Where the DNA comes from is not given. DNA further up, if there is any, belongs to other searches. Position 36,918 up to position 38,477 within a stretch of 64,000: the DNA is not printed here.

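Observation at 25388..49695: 20-gene TetR-flanked supercluster with a gene composition that matches no pathway I can name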

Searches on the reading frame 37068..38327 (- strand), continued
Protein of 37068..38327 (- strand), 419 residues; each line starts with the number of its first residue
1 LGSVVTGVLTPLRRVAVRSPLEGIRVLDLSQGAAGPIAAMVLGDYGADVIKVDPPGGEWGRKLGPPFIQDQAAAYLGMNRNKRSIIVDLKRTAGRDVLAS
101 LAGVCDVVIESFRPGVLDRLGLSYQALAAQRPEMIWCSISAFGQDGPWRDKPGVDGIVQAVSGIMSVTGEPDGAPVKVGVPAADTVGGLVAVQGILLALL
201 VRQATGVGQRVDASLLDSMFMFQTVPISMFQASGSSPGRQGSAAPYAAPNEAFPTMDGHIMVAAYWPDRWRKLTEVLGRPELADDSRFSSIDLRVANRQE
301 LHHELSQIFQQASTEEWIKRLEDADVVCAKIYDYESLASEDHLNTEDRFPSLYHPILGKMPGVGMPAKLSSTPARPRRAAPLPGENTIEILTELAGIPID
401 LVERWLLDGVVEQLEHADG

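Call 28: search_protein_families(library=ncbifam, proteins=[L015:1103-1456:+, L015:1481-2455:-, L015:2452-4815:-, L015:4818-5300:-, L015:15049-16212:+, L015:16047-17315:+, L015:16922-18067:+, L015:18052-18768:+, L015:14517-15059:-, L015:8131-9366:+], max_evalue=1e-10)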
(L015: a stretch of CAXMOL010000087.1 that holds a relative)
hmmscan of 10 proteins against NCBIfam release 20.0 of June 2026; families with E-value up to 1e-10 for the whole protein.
L015:1103-1456:+ (117 aa): 3 families
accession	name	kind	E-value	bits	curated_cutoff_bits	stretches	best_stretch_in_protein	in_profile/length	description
TIGR00369.1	unchar_dom_1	domain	1.6e-14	54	36.6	1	3-93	21-109/117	hotdog fold thioesterase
NF047425.1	MenI_Listeria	exception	8.3e-14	51.4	185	1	3-89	22-106/122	1,4-dihydroxy-2-naphthoyl-CoA hydrolase MenI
NF007631.0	PRK10293.1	equivalog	5.4e-11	42.3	226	1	2-93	38-126/136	1,4-dihydroxy-2-naphthoyl-CoA hydrolase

L015:1481-2455:- (324 aa): 7 families
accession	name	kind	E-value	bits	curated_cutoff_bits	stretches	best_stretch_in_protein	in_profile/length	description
TIGR03195.1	4hydrxCoA_B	equivalog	3.7e-84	282.6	404.55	1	4-320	2-318/321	4-hydroxybenzoyl-CoA reductase subunit beta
NF043083.1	XdhB_XDHase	equivalog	1.2e-49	169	310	2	8-115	6-116/289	xanthine dehydrogenase subunit XdhB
NF007427.0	PRK09971.1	equivalog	2.6e-48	164.7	287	2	8-116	6-117/292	xanthine dehydrogenase FAD-binding subunit XdhB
NF041019.1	glyceraldDH_beta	equivalog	3.3e-47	161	350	2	157-319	120-278/280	glyceraldehyde dehydrogenase subunit beta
TIGR02963.1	xanthine_xdhA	equivalog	3.3e-30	105.1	467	2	159-316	307-463/468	xanthine dehydrogenase small subunit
TIGR03199.1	pucC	equivalog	5.2e-20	71.8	306.05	1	12-117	1-109/264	xanthine dehydrogenase subunit C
TIGR03312.1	Se_sel_red_FAD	hypoth_equivalog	1.9e-11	43.7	241.5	0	8-116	3-108/257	molybdopterin-dependent oxidoreductase FAD-binding subunit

L015:2452-4815:- (787 aa): 13 families
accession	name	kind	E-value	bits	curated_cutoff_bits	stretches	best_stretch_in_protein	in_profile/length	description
TIGR03194.1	4hydrxCoA_A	equivalog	7.5e-259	861.1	994.55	1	11-751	2-745/746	4-hydroxybenzoyl-CoA reductase subunit alpha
NF043082.1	XdhA_XDHase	equivalog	3.6e-154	514.8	780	1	6-751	1-751/758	xanthine dehydrogenase subunit XdhA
NF007426.0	PRK09970.1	equivalog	7.5e-150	500.4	916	1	3-750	3-753/761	xanthine dehydrogenase molybdenum-binding subunit XdhA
TIGR03196.1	pucD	equivalog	3.8e-139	465.4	783.65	1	7-750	4-756/763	xanthine dehydrogenase subunit D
NF041018.1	glyceraldDH_alpha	equivalog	1.9e-114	383.6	790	1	5-748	2-740/741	glyceraldehyde dehydrogenase subunit alpha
TIGR03311.1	Se_dep_XDH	equivalog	1.4e-108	364.1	830.45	2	6-542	162-683/848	selenium-dependent xanthine dehydrogenase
NF040766.1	CODH_aero_grp5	exception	3e-97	326.6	950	2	5-566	4-582/785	aerobic carbon-monoxide dehydrogenase large subunit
TIGR02965.1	xanthine_xdhB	equivalog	1.5e-91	307.8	849.5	1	14-748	9-750/758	xanthine dehydrogenase molybdopterin binding subunit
TIGR03313.1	Se_sel_red_Mo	hypoth_equivalog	1.2e-86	291.3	1101.9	2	157-750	360-947/951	molybdopterin-dependent oxidoreductase Mo/Fe-S-binding subunit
NF045668.1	pterin_aldehy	equivalog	3.1e-86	290.3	1100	2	4-533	173-714/905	molybdopterin-dependent aldehyde oxidoreductase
NF041671.1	peri_hyde_PaoC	equivalog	7.7e-84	282.4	1180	1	4-751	16-730/735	aldehyde oxidoreductase molybdenum-binding subunit PaoC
TIGR02416.1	CO_dehy_Mo_lg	equivalog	3.3e-80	270.3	991.15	1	19-748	6-767/770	aerobic carbon-monoxide dehydrogenase large subunit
TIGR02969.1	mam_aldehyde_ox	subfamily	5.2e-53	179.9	1912.3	1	18-699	588-1245/1330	aldehyde oxidase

L015:4818-5300:- (160 aa): 11 families
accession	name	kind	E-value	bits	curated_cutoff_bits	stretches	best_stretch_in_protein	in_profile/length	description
NF041020.1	glyceraldDH_gamma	equivalog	4.3e-55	185.8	290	1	10-159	12-161/164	glyceraldehyde dehydrogenase subunit gamma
NF043084.2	XdhC_XDHase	equivalog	3.9e-54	182.2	217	1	10-155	2-148/151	xanthine dehydrogenase subunit XdhC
TIGR03193.1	4hydroxCoAred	equivalog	2.4e-53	180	257.8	1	11-157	2-148/148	4-hydroxybenzoyl-CoA reductase subunit gamma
TIGR03198.1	pucE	equivalog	4.9e-52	175.4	254.3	1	11-154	4-146/151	xanthine dehydrogenase subunit E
NF045668.1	pterin_aldehy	equivalog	4.4e-51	174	1100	1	12-157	4-152/905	molybdopterin-dependent aldehyde oxidoreductase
TIGR03311.1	Se_dep_XDH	equivalog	1.1e-49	169.4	830.45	1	13-158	3-145/848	selenium-dependent xanthine dehydrogenase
NF007387.0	PRK09908.1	equivalog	5.3e-47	159.2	212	1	11-154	9-153/159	xanthine dehydrogenase iron sulfur-binding subunit XdhC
NF008514.0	PRK11433.1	equivalog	1.3e-43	149.1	322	1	9-159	51-216/218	aldehyde dehydrogenase iron-sulfur subunit PaoA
TIGR02963.1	xanthine_xdhA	equivalog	4.3e-43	147.6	467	1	16-156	6-157/468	xanthine dehydrogenase small subunit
TIGR02969.1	mam_aldehyde_ox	subfamily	1.3e-30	105.7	1912.3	1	25-153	18-157/1330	aldehyde oxidase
TIGR03313.1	Se_sel_red_Mo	hypoth_equivalog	4.8e-14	51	1101.9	1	14-158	2-146/951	molybdopterin-dependent oxidoreductase Mo/Fe-S-binding subunit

L015:15049-16212:+ (387 aa): 18 families
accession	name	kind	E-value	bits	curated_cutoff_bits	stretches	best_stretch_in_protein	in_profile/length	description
TIGR03201.1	dearomat_had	equivalog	5e-127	423.8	338.65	1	43-387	2-349/349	6-hydroxycyclohex-1-ene-1-carbonyl-CoA dehydrogenase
NF041097.1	keto_inos_dh_IolM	equivalog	4.7e-41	140.7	450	1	61-378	50-381/389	scyllo-inosose 3-dehydrogenase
NF010344.0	PRK13771.1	subfamily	2.8e-33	115.3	349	1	56-241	17-200/334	putative alcohol dehydrogenase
NF047908.1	AldhRedAhr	equivalog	1e-31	110.1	470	1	42-384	6-332/335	NADPH-dependent aldehyde reductase Ahr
TIGR00692.1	tdh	equivalog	2.9e-31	108.7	458.35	1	59-378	18-332/340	L-threonine 3-dehydrogenase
NF006940.0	PRK09422.1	equivalog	8.8e-31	107.1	344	1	56-375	16-323/338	alcohol dehydrogenase AdhP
NF003808.0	PRK05396.1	equivalog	1.9e-30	105.9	380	1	56-378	17-332/341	L-threonine 3-dehydrogenase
TIGR03451.1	mycoS_dep_FDH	equivalog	2.3e-29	102.4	512.9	1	60-379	22-351/358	S-(hydroxymethyl)mycothiol dehydrogenase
NF041172.1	AcrlCoa_red_Thmprot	equivalog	3.8e-28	98.4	500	1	55-245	16-204/334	acryloyl-CoA reductase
NF007489.0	PRK10083.1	equivalog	8.2e-27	94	376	1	53-371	13-320/339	Zn-dependent oxidoreductase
TIGR03989.1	Rxyl_3153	subfamily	5.4e-25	88.4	440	1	52-161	14-126/370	NDMA-dependent alcohol dehydrogenase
NF007642.0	PRK10309.1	equivalog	7.2e-25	87.9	550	1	64-316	25-266/347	galactitol-1-phosphate 5-dehydrogenase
NF007375.0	PRK09880.1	equivalog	8e-25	87.3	469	1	63-378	26-334/344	L-idonate 5-dehydrogenase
TIGR03366.1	HpnZ_proposed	hypoth_equivalog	1e-23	84.1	328.1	1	63-312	4-255/315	putative phosphonate catabolism associated alcohol dehydrogenase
TIGR02822.1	adh_fam_2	subfamily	1.6e-23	83.4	283.5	1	47-265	6-225/329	zinc-binding alcohol dehydrogenase family protein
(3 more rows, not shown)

L015:16047-17315:+ (422 aa): 55 families (the best 25 are shown)
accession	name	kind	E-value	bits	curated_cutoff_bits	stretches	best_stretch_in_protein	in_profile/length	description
TIGR03200.1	dearomat_oah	equivalog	1.9e-169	563.5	464.45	1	64-417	2-358/360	6-oxocyclohex-1-ene-1-carbonyl-CoA hydratase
TIGR03210.1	badI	equivalog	7.1e-38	130.4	467.6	1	97-277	12-188/256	2-ketocyclohexanecarboxyl-CoA hydrolase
NF005637.0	PRK07396.1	equivalog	1.6e-34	119.6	380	1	99-276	25-200/273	1,4-dihydroxy-2-naphthoyl-CoA synthase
TIGR01929.1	menB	equivalog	3.1e-31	108.9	342.7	1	98-277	14-191/259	1,4-dihydroxy-2-naphthoyl-CoA synthase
NF046063.1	oxepin_alt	equivalog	1.1e-29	103.6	300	1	98-269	11-181/254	oxepin-CoA hydrolase, alternative type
NF004475.0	PRK05809.1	subfamily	6.1e-29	101.3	394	1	99-269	16-183/260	short-chain-enoyl-CoA hydratase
NF004634.0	PRK05980.1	equivalog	1.3e-26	93.6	375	1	98-271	14-188/263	crotonase/enoyl-CoA hydratase family protein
NF006109.0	PRK08260.1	subfamily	2.4e-26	92.7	320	1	99-270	16-200/296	enoyl-CoA hydratase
NF005700.0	PRK07511.1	subfamily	6.1e-26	91.5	274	1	100-268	16-183/260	enoyl-CoA hydratase family protein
NF004840.0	PRK06190.1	equivalog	1.5e-25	90.3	253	1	99-272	16-185/260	enoyl-CoA hydratase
NF051848.1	EnCoAHydtEchA19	equivalog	2.1e-25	89.8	400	1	96-270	9-182/258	enoyl-CoA hydratase EchA19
TIGR02280.1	PaaB1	equivalog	8.3e-25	87.8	345.15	1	98-268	10-178/256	2-(1,2-epoxy-1,2-dihydrophenyl)acetyl-CoA isomerase PaaG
NF004517.0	PRK05862.1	equivalog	1.1e-23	84.1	396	1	98-274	15-185/257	enoyl-CoA hydratase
NF042430.2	EnCoAhydt_DpgD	equivalog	1.3e-23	83.8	400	1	96-275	6-187/258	enoyl-CoA-hydratase DpgD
NF004525.0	PRK05870.1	equivalog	1.5e-23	84.1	285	1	97-268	13-180/249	enoyl-CoA hydratase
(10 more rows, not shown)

L015:16922-18067:+ (381 aa): 67 families (the best 25 are shown)
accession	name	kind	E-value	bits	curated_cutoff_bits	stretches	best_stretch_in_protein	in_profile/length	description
TIGR03189.1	dienoyl_CoA_hyt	equivalog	1.7e-62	211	292.5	1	141-381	9-251/251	cyclohexa-1,5-dienecarbonyl-CoA hydratase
NF005803.0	PRK07658.1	equivalog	2.5e-36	125.4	313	1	134-381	3-257/257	enoyl-CoA hydratase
NF006566.0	PRK09076.1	subfamily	8.7e-36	123.8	286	1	132-381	4-260/260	enoyl-CoA hydratase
NF042430.2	EnCoAhydt_DpgD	equivalog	3.8e-34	118.3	400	1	141-380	5-257/258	enoyl-CoA-hydratase DpgD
NF007239.0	PRK09674.1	equivalog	9.3e-33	113.8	371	1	133-380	4-256/257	2,3-dehydroadipyl-CoA hydratase PaaF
NF051848.1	EnCoAHydtEchA19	equivalog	2.4e-32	112.5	400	1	139-381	6-258/258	enoyl-CoA hydratase EchA19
NF006008.0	PRK08139.1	equivalog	5.8e-32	111.3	313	1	133-380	11-265/266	enoyl-CoA hydratase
NF005879.0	PRK07827.1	equivalog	3.2e-30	105.3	283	1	132-379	6-260/261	enoyl-CoA hydratase family protein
NF046063.1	oxepin_alt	equivalog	8.7e-30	104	300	1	139-377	6-254/254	oxepin-CoA hydrolase, alternative type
NF002936.2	PRK03580.1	equivalog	9.9e-29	100.5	500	1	137-381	7-261/261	crotonobetainyl-CoA hydratase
NF005675.0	PRK07468.1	equivalog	1e-28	100.8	350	1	138-380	10-261/262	crotonase/enoyl-CoA hydratase family protein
NF004517.0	PRK05862.1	equivalog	1.2e-28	100.3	396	1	138-381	9-257/257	enoyl-CoA hydratase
NF004795.0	PRK06143.1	subfamily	2.5e-28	99.3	283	1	137-342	13-226/260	enoyl-CoA hydratase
NF005802.0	PRK07657.1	equivalog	3.1e-28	99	363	1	139-379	10-258/260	enoyl-CoA hydratase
NF005073.0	PRK06495.1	subfamily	7.6e-28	97.5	296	1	132-381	3-257/257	enoyl-CoA hydratase/isomerase family protein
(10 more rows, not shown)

L015:18052-18768:+ (238 aa): 208 families (the best 25 are shown)
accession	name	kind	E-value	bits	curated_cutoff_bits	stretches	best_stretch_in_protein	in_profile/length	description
NF009466.0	PRK12826.1-2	subfamily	2e-70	237.1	222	1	5-237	2-245/248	3-oxoacyl-ACP reductase FabG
TIGR01830.1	3oxo_ACP_reduc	equivalog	7.8e-70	235.3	297.75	1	9-235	1-237/239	3-oxoacyl-[acyl-carrier-protein] reductase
NF004198.0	PRK05653.1-3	equivalog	3.5e-68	229.7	296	1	5-238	6-248/248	3-oxoacyl-ACP reductase FabG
NF004197.0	PRK05653.1-1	equivalog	5.8e-63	212.8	332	1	7-237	8-247/249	3-oxoacyl-ACP reductase FabG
TIGR01829.1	AcAcCoA_reduct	subfamily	1.7e-62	211.2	302.1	1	9-238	3-242/242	acetoacetyl-CoA reductase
NF009464.0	PRK12824.1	subfamily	4.8e-60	203.3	269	1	6-238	2-244/245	3-oxoacyl-ACP reductase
NF005559.1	PRK07231.1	subfamily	2.5e-56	191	215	1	8-237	6-248/249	glucose 1-dehydrogenase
NF004199.0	PRK05653.1-4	equivalog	2.3e-55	187.9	301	1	49-238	58-247/247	3-oxoacyl-ACP reductase FabG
NF006110.0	PRK08261.1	equivalog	3.2e-55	187.8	410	1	7-236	215-450/454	3-oxoacyl-ACP reductase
NF040605.2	mycolic_FabG1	exception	5.5e-55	186.7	420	1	9-236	4-229/233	3-oxoacyl-ACP reductase FabG1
NF052558.1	MBtsdlDhBudC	equivalog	1.8e-53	181.7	270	1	9-236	6-241/250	meso-2,3-butanediol dehydrogenase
NF042966.1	AcAcCoAred_PhaB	equivalog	1e-51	175.8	436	1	10-235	12-237/240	acetoacetyl-CoA reductase PhaB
NF009468.0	PRK12826.1-4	equivalog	1.4e-51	175.6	318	1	5-238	6-249/256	SDR family oxidoreductase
NF004200.0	PRK05653.1-5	equivalog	4.9e-51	173.6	273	1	5-235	1-240/242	3-oxoacyl-ACP reductase FabG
NF047420.2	EF_P_mod_YmfI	equivalog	3.9e-50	170.8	238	1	9-236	2-235/236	elongation factor P 5-aminopentanone reductase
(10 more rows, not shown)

L015:14517-15059:- (180 aa): 0 families

L015:8131-9366:+ (411 aa): 16 families
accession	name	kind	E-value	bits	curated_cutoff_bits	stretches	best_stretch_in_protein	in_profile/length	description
NF002085.0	PRK00915.1-2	subfamily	3.8e-54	184.3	517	1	25-396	10-360/504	2-isopropylmalate synthase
TIGR02660.1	nifV_homocitr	equivalog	9.3e-51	173.2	462.9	1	29-395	2-347/365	homocitrate synthase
TIGR02090.1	LEU1_arch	subfamily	3e-48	164.8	484.75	1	29-396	1-347/363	isopropylmalate/citramalate/homocitrate synthases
TIGR02146.1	LysS_fung_arch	equivalog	4.1e-46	157.8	413.55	1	33-394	3-343/344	homocitrate synthase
NF002086.0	PRK00915.1-3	equivalog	1.2e-45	156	532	1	28-392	6-361/516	2-isopropylmalate synthase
NF002088.0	PRK00915.1-5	equivalog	7.3e-43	146.8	697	1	29-390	4-356/514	2-isopropylmalate synthase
NF041069.1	IPMS_Sufob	equivalog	4.1e-40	138.2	600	1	30-396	2-349/371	isopropylmalate synthase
TIGR00973.1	leuA_bact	equivalog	6.5e-40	137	598.7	1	29-336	2-308/494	2-isopropylmalate synthase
NF002087.0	PRK00915.1-4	equivalog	1.4e-39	136.1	729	1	29-338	7-315/516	2-isopropylmalate synthase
NF002084.0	PRK00915.1-1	equivalog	8.4e-34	117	748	1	29-335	5-310/523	2-isopropylmalate synthase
TIGR00977.1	citramal_synth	equivalog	1e-28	100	450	1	29-394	2-363/526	citramalate synthase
NF042434.1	IPMS_Lepto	equivalog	1e-23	83.9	500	1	29-396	6-369/374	2-isopropylmalate synthase LeuA2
NF042433.1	CitmalDyn_Leptosp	equivalog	4.5e-21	75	950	1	183-392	162-360/514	(R)-citramalate synthase CimA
NF006049.0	PRK08195.1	subfamily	4.8e-19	68.6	229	1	151-300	121-268/344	4-hyroxy-2-oxovalerate/4-hydroxy-2-oxopentanoic acid aldolase,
NF002991.1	PRK03739.1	subfamily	1.1e-15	57.3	455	1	224-386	232-401/550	2-isopropylmalate synthase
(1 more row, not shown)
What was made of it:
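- On 4-Hydroxybenzoyl-CoA reductase HcrCAB (neighbours in related loci, not in the window): In L015 the HcrA model scores 861 bits against a cutoff of 995 (XdhA 515), and the HcrB model scores 283 against 405, aligned in one stretch where XdhB models split (call 28).
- Had and Oah score above their equivalog cutoffs in L015 (call 28).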

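Call 41: search_solved_structures(query=window:37068-38279:-, max_evalue=1e-20)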
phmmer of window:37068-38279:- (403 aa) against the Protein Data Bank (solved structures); distinct sequences matched with E-value up to 1e-20: 32.
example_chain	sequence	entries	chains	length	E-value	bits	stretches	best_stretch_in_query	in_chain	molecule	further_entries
9br7_A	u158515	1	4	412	4.6e-74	252.9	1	3-399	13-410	Succinate--hydroxymethylglutarate CoA-transferase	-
9br6_A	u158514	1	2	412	1.1e-73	251.6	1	3-399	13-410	Succinate--hydroxymethylglutarate CoA-transferase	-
4ed9_A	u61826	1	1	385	5.8e-67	229.5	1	2-305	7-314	CAIB/BAIF family protein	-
10uh_A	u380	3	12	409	1.9e-62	214.6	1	4-397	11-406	Formyl-coenzyme a transferase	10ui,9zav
4hl6_A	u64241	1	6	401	2.5e-59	204.3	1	2-316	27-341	Uncharacterized protein YfdE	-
5yit_A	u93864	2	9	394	1.2e-56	195.6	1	3-313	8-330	CoA transferase III | Uncharacterized protein Rv3272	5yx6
5yiy_A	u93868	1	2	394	1.4e-55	192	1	3-313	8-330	CoA transferase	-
1pt5_A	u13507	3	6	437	1.6e-42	149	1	1-206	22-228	Hypothetical protein yfdW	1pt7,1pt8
1pqy_A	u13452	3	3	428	1.9e-42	148.8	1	2-206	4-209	Hypothetical protein yfdW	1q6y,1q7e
9fn0_B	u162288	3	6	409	4.2e-42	147.6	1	4-389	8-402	Subunit of Benzylsuccinate CoA-transferase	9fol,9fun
2vjo_A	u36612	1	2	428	2.4e-36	128.7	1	1-238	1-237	FORMYL-COENZYME A TRANSFERASE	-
2vjp_A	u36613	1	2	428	4e-36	128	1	1-238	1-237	FORMYL-COENZYME A TRANSFERASE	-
2vjq_A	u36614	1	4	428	1.1e-35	126.5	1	1-238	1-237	FORMYL-COENZYME A TRANSFERASE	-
2vjk_A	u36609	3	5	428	1.2e-35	126.4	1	1-238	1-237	FORMYL-COENZYME A TRANSFERASE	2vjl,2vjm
2vjn_A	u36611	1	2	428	1.2e-35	126.4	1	1-238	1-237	FORMYL-COENZYME A TRANSFERASE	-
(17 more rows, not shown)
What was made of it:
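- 37068..38279 (-): Family III CoA-transferase. Proposed succinyl-CoA:phenylitaconate CoA-transferase. PDB: SUGCT 253 bits, BbsF 148 bits (call 41).
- On Bbs benzylsuccinate beta-oxidation module: SUGCT scores 253 bits, against BbsF 148 and BbsE 117 (call 41).
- The CoA-transferase is closer to SUGCT than to BbsEF (call 41).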

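Call 49: search_protein_families(library=pfam, proteins=[L010:43-741:+, L010:16591-17541:-, L010:17578-18303:-, L010:18359-19042:-, L014:17766-19400:+, L014:19552-20898:+, L013:14520-15194:+, L013:17112-18071:-, L013:16345-17115:-, L013:19774-20466:-], max_evalue=0.00001)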
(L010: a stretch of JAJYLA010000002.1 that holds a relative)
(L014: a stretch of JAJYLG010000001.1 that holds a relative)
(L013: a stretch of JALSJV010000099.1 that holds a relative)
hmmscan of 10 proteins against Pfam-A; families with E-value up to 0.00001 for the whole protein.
L010:43-741:+ (232 aa): 1 family
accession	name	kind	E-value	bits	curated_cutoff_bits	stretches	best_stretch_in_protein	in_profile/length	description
PF01144.29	CoA_trans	-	4.1e-08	33.3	23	1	73-193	102-215/217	Coenzyme A transferase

L010:16591-17541:- (316 aa): 1 family
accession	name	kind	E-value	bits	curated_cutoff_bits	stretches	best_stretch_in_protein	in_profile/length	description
PF04227.17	Indigoidine_A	-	2.8e-114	381.8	25.2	1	19-309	1-291/291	Indigoidine synthase A like protein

L010:17578-18303:- (241 aa): 1 family
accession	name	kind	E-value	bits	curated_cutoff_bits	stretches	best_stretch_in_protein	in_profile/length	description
PF00440.29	TetR_N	-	3e-13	49.7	24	1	26-70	1-45/47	Bacterial regulatory proteins, tetR family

L010:18359-19042:- (227 aa): 1 family
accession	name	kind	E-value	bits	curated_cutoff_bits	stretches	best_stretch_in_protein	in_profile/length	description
PF01841.26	Transglut_core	-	1e-19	71.2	23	1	25-142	1-108/108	Transglutaminase-like superfamily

L014:17766-19400:+ (544 aa): 2 families
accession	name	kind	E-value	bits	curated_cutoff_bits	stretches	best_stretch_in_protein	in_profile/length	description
PF00501.34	AMP-binding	-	8.7e-81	272.1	29.9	1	33-393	5-384/384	AMP-binding enzyme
PF13193.12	AMP-binding_C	-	9.3e-23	81.4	24.5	1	443-521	1-76/76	AMP-binding enzyme C-terminal domain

L014:19552-20898:+ (448 aa): 3 families
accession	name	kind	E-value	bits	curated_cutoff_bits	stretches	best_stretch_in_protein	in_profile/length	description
PF13458.12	Peripla_BP_6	-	1.2e-62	213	31.7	1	92-432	3-340/343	Periplasmic binding protein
PF01094.35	ANF_receptor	-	4.8e-15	55.9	25.4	1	118-289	11-187/353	Receptor family ligand binding region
PF13433.12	Peripla_BP_5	-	6.1e-12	45.7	27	1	97-163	7-74/363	Periplasmic binding protein domain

L013:14520-15194:+ (224 aa): 6 families
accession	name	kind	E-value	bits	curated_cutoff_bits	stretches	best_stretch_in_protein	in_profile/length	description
PF00196.25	GerE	-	7.3e-19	67.6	23.5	1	163-216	2-55/57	Bacterial regulatory proteins, luxR family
PF13426.13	PAS_9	-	2e-09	38.1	27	1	26-123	3-92/103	PAS domain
PF00989.32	PAS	-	8.1e-09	35.9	22.6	1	16-63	6-50/113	PAS fold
PF08448.16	PAS_4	-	1.2e-08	35.6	23.1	1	23-132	4-106/110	PAS fold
PF08281.18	Sigma70_r4_2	-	1.2e-07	31.6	25.7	1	159-206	6-54/54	Sigma-70, region 4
PF13188.13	PAS_8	-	1.9e-06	28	21.8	1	25-71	12-55/65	PAS domain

L013:17112-18071:- (319 aa): 2 families
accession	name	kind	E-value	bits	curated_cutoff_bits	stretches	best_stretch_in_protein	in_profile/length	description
PF00005.33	ABC_tran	-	3.9e-26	92.7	25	1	42-181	1-136/137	ABC transporter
PF13304.12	AAA_21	-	3.7e-13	50.7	27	1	138-214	222-300/304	AAA domain, putative AbiEii toxin, Type IV TA system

L013:16345-17115:- (256 aa): 0 families

L013:19774-20466:- (230 aa): 1 family
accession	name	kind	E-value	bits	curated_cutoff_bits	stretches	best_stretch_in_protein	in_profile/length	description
PF01746.26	tRNA_m1G_MT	-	3e-57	193.9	27.3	1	23-216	2-195/195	tRNA (Guanine-1)-methyltransferase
